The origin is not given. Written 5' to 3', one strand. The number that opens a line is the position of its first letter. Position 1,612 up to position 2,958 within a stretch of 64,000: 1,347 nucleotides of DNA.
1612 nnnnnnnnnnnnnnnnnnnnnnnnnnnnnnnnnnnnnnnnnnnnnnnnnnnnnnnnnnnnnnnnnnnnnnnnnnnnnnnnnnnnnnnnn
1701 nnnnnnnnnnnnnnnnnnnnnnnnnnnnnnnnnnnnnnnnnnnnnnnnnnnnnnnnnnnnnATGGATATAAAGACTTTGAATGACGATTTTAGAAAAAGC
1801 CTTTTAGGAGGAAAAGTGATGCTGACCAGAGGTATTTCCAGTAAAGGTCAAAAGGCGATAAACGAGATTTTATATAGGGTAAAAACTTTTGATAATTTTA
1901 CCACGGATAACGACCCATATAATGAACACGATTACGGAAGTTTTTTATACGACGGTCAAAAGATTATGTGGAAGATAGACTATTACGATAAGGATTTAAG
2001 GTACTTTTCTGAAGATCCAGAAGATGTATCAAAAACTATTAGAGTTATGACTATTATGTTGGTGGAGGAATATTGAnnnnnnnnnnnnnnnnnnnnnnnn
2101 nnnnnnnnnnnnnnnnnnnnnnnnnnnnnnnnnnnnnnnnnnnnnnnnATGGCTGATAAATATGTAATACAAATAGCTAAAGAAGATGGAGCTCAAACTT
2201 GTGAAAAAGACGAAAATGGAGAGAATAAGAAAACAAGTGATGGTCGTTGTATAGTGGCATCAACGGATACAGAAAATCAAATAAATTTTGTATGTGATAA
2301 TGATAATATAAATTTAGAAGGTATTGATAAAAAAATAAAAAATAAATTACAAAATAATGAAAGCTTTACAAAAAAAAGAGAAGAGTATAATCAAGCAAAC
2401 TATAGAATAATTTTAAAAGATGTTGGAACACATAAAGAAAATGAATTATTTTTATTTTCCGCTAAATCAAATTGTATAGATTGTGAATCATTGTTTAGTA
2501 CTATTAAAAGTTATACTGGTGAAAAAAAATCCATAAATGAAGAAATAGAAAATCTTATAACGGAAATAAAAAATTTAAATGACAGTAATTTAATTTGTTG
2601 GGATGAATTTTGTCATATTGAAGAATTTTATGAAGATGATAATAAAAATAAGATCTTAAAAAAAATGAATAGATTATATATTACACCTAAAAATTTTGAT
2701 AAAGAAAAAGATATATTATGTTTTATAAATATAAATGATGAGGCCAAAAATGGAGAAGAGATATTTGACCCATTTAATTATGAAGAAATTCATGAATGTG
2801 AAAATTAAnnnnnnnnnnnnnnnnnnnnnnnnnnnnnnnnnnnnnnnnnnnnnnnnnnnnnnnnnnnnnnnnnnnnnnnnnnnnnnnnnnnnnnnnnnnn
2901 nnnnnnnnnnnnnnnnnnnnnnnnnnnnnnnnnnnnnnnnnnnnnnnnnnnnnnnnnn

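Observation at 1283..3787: About 2.5-kb element bounded by a 23-nt repeat, carrying a Rep-like HUH protein, a DUF3768-like protein and an integrase N-domain stub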

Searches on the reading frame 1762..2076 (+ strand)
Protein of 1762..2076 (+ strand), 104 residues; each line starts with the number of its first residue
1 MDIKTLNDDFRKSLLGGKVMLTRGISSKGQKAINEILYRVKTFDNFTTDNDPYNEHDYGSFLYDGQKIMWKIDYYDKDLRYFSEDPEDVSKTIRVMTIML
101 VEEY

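Call 5: search_protein_families(library=pfam, proteins=[window:1762-2076:+], max_evalue=1)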
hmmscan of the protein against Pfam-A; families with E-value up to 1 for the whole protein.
window:1762-2076:+ (104 aa): 2 families
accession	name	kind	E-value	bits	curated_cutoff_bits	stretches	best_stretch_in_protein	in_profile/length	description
PF12599.13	DUF3768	-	8.9e-33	112.6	25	1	21-103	1-83/83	Protein of unknown function (DUF3768)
PF21720.4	MIOS_WD40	-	0.051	13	31.7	1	49-93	190-233/314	MIOS, WD40 repeat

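Call 6: search_protein_families(library=phrogs, proteins=[window:1762-2076:+], max_evalue=0.1)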
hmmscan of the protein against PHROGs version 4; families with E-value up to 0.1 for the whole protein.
window:1762-2076:+ (104 aa): 0 families

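Call 7: search_protein_families(library=ncbifam, proteins=[window:1762-2076:+], max_evalue=0.1)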
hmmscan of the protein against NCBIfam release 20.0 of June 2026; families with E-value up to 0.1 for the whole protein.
window:1762-2076:+ (104 aa): 0 families

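Call 30: search_protein_families(library=padloc, proteins=[window:1762-2076:+], max_evalue=0.01)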
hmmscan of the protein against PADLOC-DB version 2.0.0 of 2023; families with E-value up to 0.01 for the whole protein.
window:1762-2076:+ (104 aa): 0 families

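Call 55: search_solved_structures(query=window:1762-2076:+, max_evalue=1)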
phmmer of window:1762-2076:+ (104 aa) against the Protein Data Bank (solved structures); distinct sequences matched with E-value up to 1: 5.
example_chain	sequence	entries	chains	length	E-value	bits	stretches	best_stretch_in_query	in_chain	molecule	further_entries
9dx2_H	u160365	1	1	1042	0.00047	23.3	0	47-92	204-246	GATOR2 complex protein WDR24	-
9lvj_A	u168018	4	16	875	0.4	13.9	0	50-92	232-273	GATOR2 complex protein MIOS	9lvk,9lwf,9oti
7uhy_A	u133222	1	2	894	0.42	13.8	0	50-92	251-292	GATOR complex protein MIOS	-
9dx0_A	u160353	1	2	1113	0.55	13.4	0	50-92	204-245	GATOR2 complex protein MIOS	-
9dx1_A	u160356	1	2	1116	0.55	13.4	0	50-92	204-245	GATOR2 complex protein MIOS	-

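Call 84: search_dna_similar(query=window:1762-2076:+, collection=plasmids, mode=protein, max_evalue=0.00001, max_rows=15)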
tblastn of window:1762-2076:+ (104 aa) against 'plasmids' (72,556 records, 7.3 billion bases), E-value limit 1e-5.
Records with a match: 494; places in all: 523; records where one place covers at least 80% of the query: 442.
Best place of each record, by identity: <60% 494.
By first word of the organism name: Pseudosulfitobacter 95; Phaeobacter 67; Sphingobium 54; Sulfitobacter 37; Sphingomonas 33; Paracoccus 26; Novosphingobium 14; Acaryochloris 13; Rhizobium 12; Roseovarius 11; and 54 more.
By predicted mobility (MOB-suite, as given by PLSDB): conjugative 255; non-mobilizable 145; mobilizable 94.
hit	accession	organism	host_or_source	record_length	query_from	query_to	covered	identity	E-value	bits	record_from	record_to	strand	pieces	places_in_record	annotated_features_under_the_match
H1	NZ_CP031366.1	Rhizobium sp. ZX09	cell culture,soil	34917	1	104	100%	51.9%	1e-30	120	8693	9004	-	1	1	DUF3768 domain-containing protein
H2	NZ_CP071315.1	Rhizobium sp. X9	cell culture,polluted mud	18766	1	104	100%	51.0%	2e-28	114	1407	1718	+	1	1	DUF3768 domain-containing protein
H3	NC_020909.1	Octadecabacter arcticus 238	150 km offshore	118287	2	104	99%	50.5%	1e-24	103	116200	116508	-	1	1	none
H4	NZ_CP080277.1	Phaeobacter piscinae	-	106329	2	103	98%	50.9%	4e-27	110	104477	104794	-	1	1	DUF3768 domain-containing protein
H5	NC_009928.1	Acaryochloris marina MBIC11017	-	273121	3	104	98%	49.1%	5e-19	87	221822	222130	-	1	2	DUF3768 domain-containing protein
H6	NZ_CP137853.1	Sediminicoccus rosea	-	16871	3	104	98%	49.0%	4e-29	115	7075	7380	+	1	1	DUF3768 domain-containing protein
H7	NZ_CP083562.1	Sulfitobacter sp. S223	-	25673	2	104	99%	48.5%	5e-25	104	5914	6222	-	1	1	none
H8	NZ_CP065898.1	Paracoccus marcusii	Cancer pagurus,whole ...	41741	3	104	98%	48.0%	5e-29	115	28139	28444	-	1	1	DUF3768 domain-containing protein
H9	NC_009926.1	Acaryochloris marina MBIC11017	-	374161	3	104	98%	47.2%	1e-20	92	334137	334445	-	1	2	DUF3768 domain-containing protein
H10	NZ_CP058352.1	Peteryoungia desertarenae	Pure culture,Saline Desert Soil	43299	3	104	98%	47.1%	4e-25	104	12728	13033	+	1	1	DUF3768 domain-containing protein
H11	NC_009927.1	Acaryochloris marina MBIC11017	-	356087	3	104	98%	46.7%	5e-22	96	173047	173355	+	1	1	DUF3768 domain-containing protein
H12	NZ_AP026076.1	Acaryochloris marina MBIC10699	cell culture,Ascidian, Diplosoma similis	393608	3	104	98%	46.7%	5e-22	96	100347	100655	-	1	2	DUF3768 domain-containing protein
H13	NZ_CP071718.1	Acaryochloris sp. 'Moss Beach'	culture,intertidal zone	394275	3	104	98%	46.2%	8e-20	89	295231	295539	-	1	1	none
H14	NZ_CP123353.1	Agrobacterium pusense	laboratory contaminant from a culture ...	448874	6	104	95%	47.5%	2e-22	97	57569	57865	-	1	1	DUF3768 domain-containing protein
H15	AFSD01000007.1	Agrobacterium tumefaciens F2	soil near Harbin Institute of Technology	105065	3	104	98%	46.1%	9e-26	106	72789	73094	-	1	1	hypothetical protein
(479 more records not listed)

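Call 85: get_annotated_region(hit=H2, flank=5000)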
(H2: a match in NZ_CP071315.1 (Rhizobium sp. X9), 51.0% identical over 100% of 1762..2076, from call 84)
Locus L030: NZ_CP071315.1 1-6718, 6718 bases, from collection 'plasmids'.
description: Rhizobium sp. X9 plasmid p.3, complete sequence
organism: Rhizobium sp. X9 (NCBI taxid 2815360)
taxonomy: Bacteria; Pseudomonadota; Alphaproteobacteria; Hyphomicrobiales; Rhizobiaceae; Rhizobium; Rhizobium sp. X9
host: -; source: cell culture,polluted mud; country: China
typing (MOB-suite, as given by PLSDB): non-mobilizable
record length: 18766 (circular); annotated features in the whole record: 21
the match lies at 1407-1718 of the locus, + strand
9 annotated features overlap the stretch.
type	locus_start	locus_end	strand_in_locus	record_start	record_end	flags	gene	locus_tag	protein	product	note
CDS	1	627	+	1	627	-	-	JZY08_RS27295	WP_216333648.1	recombinase family protein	-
CDS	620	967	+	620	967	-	-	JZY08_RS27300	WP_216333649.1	hypothetical protein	-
CDS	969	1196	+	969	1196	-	-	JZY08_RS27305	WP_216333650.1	WGR domain-containing protein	-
CDS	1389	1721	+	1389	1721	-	-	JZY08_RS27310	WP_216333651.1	DUF3768 domain-containing protein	-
CDS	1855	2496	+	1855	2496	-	-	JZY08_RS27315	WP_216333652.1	AAA family ATPase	-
CDS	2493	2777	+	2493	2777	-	-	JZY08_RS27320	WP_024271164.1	hypothetical protein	-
CDS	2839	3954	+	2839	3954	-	-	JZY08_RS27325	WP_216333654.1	replication protein RepA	-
CDS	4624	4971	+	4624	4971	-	-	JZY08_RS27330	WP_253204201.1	SHOCT domain-containing protein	-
CDS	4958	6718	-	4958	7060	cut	-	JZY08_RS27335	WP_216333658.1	type IV secretory system conjugative DNA transfer family protein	-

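Call 86: get_annotated_region(hit=H6, flank=5000)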
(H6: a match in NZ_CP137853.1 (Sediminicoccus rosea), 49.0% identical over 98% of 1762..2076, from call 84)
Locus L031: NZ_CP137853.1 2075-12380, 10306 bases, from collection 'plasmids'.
description: Sediminicoccus rosea strain R-30 plasmid p17, complete sequence
organism: Sediminicoccus rosea (NCBI taxid 1225128)
taxonomy: Bacteria; Pseudomonadota; Alphaproteobacteria; Rhodospirillales; Acetobacteraceae; Sediminicoccus; Sediminicoccus rosea
host: -; source: -; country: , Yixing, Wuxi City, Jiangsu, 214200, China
typing (MOB-suite, as given by PLSDB): non-mobilizable
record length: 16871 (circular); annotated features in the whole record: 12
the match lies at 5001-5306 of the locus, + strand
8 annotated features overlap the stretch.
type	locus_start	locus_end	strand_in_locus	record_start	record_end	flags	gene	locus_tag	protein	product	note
CDS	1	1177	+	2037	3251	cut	-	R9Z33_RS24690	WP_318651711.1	restriction endonuclease subunit S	GO:0006304 - DNA modification [Evidence IEA]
CDS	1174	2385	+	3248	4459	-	-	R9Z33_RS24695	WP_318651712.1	AAA family ATPase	-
CDS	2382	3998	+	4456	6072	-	-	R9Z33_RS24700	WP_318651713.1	type I restriction-modification system subunit M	GO:0006306 - DNA methylation [Evidence IEA]; GO:0009307 - DNA restriction-modification system [Evidence IEA]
CDS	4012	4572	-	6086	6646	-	-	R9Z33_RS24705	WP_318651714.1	recombinase family protein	GO:0006310 - DNA recombination [Evidence IEA]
CDS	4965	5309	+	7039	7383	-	-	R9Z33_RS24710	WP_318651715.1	DUF3768 domain-containing protein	-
CDS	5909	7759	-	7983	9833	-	-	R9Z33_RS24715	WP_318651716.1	type IV secretory system conjugative DNA transfer family protein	-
CDS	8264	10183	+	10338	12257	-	-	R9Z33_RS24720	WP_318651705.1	MobA/MobL family protein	-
CDS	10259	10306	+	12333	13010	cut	-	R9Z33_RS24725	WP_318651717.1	ParA family protein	-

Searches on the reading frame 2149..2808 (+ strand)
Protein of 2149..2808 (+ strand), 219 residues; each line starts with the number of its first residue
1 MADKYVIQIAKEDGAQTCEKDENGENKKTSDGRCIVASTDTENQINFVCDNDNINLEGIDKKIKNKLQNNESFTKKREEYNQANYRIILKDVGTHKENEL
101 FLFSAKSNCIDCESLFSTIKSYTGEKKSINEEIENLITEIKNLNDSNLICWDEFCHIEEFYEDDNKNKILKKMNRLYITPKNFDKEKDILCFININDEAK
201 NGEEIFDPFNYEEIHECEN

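Call 5: search_protein_families(library=pfam, proteins=[window:2149-2808:+], max_evalue=1)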
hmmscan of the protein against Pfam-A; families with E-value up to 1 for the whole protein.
window:2149-2808:+ (219 aa): 2 families
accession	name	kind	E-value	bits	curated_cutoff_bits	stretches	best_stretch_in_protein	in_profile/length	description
PF03642.18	MAP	-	0.0081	16.9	24.3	1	42-111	15-83/88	MAP domain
PF13098.12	Thioredoxin_2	-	0.092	13.5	27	1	96-147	5-55/104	Thioredoxin-like domain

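Call 6: search_protein_families(library=phrogs, proteins=[window:2149-2808:+], max_evalue=0.1)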
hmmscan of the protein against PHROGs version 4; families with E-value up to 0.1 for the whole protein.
window:2149-2808:+ (219 aa): 0 families

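Call 7: search_protein_families(library=ncbifam, proteins=[window:2149-2808:+], max_evalue=0.1)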
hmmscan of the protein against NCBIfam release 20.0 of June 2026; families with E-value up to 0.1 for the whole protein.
window:2149-2808:+ (219 aa): 1 family
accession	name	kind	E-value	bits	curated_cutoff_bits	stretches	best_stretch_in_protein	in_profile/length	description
NF047686.1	IsaB_fam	equivalog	0.072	13.2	45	0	20-80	76-136/156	immunodominant staphylococcal antigen IsaB family protein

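Call 30: search_protein_families(library=padloc, proteins=[window:2149-2808:+], max_evalue=0.01)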
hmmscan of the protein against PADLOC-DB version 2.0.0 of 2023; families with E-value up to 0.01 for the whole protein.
window:2149-2808:+ (219 aa): 0 families

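Call 89: find_homologous_proteins(query=window:2149-2808:+, max_evalue=0.001)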
Query window:2149-2808:+ (219 aa): 5 proteins with E <= 0.001 among 561 candidates.
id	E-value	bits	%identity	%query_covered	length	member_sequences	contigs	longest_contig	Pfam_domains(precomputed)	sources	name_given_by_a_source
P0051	5.8e-138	476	100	100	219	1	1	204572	-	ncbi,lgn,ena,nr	ncbi:hypothetical protein HDR60_00810 [bacterium]|nr:hypothetical protein [bacterium]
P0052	1.2e-71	259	64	98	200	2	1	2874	-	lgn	-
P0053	1.5e-71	259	70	86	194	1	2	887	-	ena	-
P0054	1.5e-36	144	47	99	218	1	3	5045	-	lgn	-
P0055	7.8e-35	139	91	36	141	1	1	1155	-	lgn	-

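Call 90: find_encoding_contigs(protein=P0054, flank=5000, max_places=3)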
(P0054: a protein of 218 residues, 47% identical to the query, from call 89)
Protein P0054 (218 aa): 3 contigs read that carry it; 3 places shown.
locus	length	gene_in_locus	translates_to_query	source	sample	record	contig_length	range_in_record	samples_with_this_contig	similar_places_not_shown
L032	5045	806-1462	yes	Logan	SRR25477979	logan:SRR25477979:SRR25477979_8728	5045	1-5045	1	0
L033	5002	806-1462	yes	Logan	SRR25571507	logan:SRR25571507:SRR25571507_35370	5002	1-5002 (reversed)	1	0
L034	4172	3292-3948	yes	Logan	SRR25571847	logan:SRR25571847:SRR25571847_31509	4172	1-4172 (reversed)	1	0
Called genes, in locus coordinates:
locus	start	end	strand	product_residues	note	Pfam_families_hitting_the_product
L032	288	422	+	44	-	-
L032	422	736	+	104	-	PF12599:DUF3768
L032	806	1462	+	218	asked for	-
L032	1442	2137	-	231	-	-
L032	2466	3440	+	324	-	PF13310:Virulence_RhuM, PF02661:Fic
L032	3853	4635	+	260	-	PF09825:BPL_N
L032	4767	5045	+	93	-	?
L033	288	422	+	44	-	-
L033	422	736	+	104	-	PF12599:DUF3768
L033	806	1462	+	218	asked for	-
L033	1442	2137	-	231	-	-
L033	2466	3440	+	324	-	PF13310:Virulence_RhuM, PF02661:Fic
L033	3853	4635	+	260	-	PF09825:BPL_N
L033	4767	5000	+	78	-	?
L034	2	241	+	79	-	?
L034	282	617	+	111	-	-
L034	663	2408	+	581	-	-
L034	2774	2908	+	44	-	-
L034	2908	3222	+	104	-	PF12599:DUF3768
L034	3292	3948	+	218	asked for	-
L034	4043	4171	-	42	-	?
